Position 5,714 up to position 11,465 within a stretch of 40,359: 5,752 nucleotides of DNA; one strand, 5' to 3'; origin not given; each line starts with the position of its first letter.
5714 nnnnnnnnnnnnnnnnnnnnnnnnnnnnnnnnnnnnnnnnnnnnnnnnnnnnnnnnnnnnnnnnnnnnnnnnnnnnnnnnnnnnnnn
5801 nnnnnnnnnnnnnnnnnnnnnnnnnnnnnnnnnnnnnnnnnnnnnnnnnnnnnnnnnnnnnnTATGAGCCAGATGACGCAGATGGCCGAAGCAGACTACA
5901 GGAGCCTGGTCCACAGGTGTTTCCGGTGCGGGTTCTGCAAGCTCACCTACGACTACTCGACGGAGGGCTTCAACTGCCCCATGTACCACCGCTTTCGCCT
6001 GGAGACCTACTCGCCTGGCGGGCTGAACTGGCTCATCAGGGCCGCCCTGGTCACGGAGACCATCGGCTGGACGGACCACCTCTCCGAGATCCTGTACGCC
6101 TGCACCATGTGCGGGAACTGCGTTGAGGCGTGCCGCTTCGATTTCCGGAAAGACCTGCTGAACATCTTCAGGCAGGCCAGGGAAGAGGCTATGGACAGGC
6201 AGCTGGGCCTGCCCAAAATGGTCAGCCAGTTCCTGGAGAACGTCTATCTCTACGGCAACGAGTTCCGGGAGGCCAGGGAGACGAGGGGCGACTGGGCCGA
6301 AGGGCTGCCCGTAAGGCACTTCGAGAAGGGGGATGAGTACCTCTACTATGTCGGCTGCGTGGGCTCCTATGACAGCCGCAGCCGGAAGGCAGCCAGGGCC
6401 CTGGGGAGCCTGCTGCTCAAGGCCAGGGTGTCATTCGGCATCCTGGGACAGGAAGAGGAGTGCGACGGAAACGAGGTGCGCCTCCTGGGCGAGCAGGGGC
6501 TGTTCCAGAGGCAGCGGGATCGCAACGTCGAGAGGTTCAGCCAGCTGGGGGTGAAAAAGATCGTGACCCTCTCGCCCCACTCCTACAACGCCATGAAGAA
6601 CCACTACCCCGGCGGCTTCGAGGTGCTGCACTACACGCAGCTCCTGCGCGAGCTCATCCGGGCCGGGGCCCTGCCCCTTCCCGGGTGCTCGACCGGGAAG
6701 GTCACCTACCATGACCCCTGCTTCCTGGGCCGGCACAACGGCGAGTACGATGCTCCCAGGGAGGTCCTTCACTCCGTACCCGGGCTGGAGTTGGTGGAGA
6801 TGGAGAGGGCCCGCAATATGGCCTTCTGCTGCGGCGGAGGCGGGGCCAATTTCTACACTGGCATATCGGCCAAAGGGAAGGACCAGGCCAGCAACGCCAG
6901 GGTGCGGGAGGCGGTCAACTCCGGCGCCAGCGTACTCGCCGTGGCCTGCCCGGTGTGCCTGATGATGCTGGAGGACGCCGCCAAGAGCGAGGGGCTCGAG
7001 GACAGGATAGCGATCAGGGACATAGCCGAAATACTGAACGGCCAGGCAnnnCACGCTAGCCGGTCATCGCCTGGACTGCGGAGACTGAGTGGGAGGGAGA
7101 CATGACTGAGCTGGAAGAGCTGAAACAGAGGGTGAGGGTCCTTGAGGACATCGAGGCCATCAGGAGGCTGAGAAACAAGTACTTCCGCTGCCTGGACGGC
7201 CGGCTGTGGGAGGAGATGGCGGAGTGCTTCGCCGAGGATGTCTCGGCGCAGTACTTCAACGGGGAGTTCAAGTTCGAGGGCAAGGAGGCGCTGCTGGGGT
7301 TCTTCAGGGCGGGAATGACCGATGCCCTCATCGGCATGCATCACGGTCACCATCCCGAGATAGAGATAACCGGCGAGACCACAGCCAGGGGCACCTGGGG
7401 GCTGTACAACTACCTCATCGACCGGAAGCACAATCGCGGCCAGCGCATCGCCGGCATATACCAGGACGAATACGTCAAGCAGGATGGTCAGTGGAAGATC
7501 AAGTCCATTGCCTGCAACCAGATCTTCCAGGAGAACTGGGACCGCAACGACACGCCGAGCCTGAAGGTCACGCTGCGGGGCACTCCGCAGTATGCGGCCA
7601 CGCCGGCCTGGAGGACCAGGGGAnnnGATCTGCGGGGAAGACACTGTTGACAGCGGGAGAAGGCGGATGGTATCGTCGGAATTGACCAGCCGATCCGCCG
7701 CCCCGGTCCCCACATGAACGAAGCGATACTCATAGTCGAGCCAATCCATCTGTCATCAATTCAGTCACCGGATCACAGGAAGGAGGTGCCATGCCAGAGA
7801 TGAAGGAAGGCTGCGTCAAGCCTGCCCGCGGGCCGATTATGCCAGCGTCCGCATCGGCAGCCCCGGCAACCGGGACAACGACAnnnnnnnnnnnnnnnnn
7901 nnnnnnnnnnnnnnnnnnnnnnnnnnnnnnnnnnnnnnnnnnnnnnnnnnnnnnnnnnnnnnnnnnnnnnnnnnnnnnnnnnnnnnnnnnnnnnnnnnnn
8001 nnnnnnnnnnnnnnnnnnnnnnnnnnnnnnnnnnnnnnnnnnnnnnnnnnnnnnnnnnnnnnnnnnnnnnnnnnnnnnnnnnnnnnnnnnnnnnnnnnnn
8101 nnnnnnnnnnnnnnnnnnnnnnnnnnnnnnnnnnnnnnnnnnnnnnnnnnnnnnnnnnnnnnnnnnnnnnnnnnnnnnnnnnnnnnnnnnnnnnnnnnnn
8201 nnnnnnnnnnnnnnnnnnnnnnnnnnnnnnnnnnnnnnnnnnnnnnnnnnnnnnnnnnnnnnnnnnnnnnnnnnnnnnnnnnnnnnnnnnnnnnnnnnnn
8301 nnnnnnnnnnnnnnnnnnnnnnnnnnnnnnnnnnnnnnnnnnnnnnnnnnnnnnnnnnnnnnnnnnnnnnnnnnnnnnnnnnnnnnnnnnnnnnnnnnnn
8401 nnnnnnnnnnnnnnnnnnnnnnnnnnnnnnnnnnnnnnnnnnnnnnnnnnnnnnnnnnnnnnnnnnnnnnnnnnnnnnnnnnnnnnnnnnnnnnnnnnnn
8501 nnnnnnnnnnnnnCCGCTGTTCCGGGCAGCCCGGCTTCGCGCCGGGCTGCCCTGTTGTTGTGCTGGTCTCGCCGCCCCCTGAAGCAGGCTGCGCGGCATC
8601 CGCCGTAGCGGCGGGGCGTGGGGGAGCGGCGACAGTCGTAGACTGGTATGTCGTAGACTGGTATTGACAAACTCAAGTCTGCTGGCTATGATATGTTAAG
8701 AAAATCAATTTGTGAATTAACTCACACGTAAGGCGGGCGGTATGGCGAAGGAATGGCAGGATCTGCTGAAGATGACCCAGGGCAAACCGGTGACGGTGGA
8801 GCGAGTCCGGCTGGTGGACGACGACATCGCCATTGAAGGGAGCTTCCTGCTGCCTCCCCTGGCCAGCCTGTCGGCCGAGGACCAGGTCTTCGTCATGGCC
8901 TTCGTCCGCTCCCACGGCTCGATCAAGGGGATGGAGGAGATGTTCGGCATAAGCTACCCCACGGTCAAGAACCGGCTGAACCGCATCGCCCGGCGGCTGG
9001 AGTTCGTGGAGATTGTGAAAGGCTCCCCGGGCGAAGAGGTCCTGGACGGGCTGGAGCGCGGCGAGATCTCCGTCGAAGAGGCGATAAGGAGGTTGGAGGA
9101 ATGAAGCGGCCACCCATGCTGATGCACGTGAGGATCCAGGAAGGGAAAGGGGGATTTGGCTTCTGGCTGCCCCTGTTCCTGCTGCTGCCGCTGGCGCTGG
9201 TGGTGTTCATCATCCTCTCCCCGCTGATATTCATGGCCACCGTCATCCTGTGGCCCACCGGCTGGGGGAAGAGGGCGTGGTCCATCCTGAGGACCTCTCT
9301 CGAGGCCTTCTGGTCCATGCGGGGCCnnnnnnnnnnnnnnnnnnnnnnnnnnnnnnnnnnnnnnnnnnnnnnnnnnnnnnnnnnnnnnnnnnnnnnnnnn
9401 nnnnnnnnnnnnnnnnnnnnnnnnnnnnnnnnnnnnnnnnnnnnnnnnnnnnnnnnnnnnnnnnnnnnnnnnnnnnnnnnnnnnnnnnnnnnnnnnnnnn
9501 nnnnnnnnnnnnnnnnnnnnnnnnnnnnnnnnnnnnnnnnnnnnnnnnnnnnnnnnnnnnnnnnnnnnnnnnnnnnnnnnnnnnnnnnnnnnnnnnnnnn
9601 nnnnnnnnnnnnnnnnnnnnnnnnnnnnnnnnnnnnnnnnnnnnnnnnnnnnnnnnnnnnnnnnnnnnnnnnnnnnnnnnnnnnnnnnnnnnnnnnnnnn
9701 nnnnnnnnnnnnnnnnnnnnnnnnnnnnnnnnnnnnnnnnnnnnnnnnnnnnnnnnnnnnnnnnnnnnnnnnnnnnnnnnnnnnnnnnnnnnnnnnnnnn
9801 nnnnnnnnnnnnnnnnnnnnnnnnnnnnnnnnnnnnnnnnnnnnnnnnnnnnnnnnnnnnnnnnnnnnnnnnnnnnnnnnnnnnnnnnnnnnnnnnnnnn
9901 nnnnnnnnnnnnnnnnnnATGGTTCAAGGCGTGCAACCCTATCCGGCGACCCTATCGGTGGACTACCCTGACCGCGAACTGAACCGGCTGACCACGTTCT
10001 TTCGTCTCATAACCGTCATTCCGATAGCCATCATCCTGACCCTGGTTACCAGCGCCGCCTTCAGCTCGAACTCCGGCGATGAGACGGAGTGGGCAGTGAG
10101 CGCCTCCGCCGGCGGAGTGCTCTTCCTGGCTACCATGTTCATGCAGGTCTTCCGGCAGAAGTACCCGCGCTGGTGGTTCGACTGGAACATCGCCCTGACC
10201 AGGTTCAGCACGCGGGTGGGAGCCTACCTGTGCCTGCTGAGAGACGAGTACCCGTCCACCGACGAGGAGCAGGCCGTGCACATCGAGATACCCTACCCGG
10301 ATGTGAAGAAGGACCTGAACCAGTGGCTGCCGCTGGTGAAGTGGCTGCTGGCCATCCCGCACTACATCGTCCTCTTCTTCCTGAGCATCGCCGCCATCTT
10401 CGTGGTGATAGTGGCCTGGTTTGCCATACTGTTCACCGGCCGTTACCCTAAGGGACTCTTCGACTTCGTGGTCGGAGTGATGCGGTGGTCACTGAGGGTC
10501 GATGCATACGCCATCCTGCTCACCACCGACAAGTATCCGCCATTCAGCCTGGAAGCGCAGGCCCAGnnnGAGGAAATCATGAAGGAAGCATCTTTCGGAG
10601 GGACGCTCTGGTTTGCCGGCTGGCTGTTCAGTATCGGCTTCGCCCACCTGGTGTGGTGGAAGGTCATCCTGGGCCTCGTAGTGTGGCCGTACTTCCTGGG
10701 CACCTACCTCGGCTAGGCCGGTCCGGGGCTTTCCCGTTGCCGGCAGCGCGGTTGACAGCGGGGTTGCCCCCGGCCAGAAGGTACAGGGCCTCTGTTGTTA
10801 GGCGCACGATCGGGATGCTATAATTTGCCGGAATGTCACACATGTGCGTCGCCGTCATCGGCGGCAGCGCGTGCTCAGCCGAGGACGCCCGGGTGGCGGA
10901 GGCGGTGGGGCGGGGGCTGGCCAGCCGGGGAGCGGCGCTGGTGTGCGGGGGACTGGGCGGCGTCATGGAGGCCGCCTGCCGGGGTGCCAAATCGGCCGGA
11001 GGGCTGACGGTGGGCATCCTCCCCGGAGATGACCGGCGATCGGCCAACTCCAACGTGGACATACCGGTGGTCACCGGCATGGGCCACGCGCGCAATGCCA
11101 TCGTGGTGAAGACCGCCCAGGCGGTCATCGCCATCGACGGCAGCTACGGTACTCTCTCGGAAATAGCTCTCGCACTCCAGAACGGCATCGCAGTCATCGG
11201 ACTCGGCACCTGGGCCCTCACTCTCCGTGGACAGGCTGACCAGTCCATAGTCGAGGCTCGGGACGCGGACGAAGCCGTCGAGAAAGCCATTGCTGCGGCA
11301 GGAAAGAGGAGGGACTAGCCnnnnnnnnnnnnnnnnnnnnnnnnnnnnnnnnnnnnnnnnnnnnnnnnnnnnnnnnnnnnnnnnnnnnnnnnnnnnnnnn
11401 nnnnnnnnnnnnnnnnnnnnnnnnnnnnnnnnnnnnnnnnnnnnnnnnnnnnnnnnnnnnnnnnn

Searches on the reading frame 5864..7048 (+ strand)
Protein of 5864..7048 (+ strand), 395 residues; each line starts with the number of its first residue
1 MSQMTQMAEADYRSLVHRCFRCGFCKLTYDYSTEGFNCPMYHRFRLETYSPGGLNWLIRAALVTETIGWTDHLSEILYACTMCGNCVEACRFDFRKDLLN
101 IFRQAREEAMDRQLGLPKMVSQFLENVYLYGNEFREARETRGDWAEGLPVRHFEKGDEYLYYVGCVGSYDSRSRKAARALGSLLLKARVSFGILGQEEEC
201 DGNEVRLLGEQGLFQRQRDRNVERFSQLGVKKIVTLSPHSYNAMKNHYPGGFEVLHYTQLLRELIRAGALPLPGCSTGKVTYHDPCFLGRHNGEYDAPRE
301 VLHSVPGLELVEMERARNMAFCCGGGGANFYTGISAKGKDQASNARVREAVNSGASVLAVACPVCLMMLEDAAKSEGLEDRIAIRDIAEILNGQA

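Call 13: search_protein_families(library=pfam, proteins=[window:5864-7048:+], max_evalue=0.001)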
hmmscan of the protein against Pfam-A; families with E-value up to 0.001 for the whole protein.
window:5864-7048:+ (395 aa): 3 families
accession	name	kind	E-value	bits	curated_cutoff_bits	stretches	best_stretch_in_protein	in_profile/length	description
PF02754.22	CCG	-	3e-24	85.4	20.6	2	280-369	1-84/85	Cysteine-rich domain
PF13183.11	Fer4_8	-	3.7e-11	43.8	27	1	16-91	2-65/68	4Fe-4S dicluster domain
PF13534.11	Fer4_17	-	0.00096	20.1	22.2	0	18-91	1-57/61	4Fe-4S dicluster domain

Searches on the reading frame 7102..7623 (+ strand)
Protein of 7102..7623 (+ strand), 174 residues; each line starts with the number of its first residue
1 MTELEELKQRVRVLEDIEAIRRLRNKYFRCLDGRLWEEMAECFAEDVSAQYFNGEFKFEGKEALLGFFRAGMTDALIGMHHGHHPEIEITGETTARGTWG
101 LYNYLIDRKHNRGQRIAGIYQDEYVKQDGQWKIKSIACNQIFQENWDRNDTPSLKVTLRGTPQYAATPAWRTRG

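Call 13: search_protein_families(library=pfam, proteins=[window:7102-7623:+], max_evalue=0.001)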
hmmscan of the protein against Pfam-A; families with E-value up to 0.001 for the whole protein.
window:7102-7623:+ (174 aa): 3 families
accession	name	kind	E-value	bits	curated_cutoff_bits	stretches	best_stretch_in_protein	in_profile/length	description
PF13577.12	SnoaL_4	-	2e-30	105.8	24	1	13-135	2-124/126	SnoaL-like domain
PF12680.13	SnoaL_2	-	8.2e-06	26.8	27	1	26-119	3-89/102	SnoaL-like domain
PF14534.12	DUF4440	-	0.00041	21.2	25.2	0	20-133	1-107/107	Domain of unknown function (DUF4440)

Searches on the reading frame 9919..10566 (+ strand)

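Call 13: search_protein_families(library=pfam, proteins=[window:9919-10566:+], max_evalue=0.001)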
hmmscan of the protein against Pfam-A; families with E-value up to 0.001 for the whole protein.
window:9919-10566:+ (216 aa): 1 family
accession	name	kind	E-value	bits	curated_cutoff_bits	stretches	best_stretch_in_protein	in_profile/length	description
PF14333.11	DUF4389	-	3.6e-21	75.3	25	1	140-209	6-75/76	Domain of unknown function (DUF4389)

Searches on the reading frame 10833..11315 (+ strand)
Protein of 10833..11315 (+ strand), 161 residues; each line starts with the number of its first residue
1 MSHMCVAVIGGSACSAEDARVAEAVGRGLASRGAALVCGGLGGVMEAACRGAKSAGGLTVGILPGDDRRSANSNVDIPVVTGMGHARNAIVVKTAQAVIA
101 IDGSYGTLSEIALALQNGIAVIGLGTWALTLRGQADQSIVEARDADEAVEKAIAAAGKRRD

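Call 13: search_protein_families(library=pfam, proteins=[window:10833-11315:+], max_evalue=0.001)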
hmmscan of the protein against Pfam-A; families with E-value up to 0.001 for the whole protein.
window:10833-11315:+ (161 aa): 3 families
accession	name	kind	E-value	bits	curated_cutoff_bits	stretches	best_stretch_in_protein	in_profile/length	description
PF18306.6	LDcluster4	-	2.3e-44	151.1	26.3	1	4-146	2-137/151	SLOG cluster4 family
PF03641.19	Lysine_decarbox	-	1.2e-06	29.2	27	1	45-114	1-72/131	Possible lysine decarboxylase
PF02481.21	DNA_processg_A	-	5.4e-05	22.9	29.6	1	4-66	45-107/212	DNA recombination-mediator protein A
